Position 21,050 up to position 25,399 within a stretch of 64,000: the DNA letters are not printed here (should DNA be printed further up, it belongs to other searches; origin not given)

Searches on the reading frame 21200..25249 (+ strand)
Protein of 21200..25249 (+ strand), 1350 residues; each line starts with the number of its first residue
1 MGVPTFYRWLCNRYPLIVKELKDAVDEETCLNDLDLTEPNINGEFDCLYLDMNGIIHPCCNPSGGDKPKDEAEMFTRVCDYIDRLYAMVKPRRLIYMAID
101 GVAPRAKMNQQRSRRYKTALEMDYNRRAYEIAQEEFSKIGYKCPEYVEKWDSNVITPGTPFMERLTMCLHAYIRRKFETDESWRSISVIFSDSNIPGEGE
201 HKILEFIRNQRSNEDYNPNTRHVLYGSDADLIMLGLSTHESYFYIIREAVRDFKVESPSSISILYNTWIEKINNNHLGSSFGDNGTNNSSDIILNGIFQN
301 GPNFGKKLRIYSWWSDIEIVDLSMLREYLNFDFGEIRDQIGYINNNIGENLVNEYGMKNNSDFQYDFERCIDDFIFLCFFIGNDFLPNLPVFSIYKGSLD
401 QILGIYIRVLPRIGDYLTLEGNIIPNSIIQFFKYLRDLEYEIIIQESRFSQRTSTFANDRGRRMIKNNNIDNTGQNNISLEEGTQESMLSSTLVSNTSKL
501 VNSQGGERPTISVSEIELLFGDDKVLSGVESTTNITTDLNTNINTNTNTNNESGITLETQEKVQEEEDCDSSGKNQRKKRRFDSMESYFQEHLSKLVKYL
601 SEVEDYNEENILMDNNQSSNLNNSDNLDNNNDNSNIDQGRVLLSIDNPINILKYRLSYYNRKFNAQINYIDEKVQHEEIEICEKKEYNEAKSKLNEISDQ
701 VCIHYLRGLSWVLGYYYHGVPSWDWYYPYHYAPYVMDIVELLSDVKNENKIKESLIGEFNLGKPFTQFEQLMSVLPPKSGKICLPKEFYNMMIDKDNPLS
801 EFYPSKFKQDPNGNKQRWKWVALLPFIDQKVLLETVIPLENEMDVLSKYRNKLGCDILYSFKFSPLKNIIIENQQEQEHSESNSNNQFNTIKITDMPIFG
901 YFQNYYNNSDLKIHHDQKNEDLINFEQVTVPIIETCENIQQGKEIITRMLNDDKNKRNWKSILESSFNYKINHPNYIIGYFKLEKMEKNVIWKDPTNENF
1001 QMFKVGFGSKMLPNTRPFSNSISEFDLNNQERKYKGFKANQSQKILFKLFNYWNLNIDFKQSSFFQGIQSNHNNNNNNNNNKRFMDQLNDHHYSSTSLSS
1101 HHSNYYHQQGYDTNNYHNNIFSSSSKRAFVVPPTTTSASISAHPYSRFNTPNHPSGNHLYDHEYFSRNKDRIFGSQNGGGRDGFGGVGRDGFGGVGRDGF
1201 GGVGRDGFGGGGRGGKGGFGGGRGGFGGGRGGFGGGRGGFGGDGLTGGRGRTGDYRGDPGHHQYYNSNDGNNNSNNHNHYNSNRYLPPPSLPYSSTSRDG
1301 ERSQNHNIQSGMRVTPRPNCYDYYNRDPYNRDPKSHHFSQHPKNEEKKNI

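Call 49: search_protein_families(library=pfam, proteins=[window:21200-25249:+], max_evalue=0.00001)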
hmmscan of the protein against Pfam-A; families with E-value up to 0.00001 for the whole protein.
window:21200-25249:+ (1350 aa): 2 families
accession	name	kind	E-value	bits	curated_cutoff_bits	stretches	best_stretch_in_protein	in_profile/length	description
PF03159.24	XRN_N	-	7.5e-99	330.5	22.9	1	1-248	1-240/241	XRN 5'-3' exonuclease N-terminus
PF17846.6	XRN_M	-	5.1e-76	256.9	23.8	2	687-884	183-368/443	Xrn1 helical domain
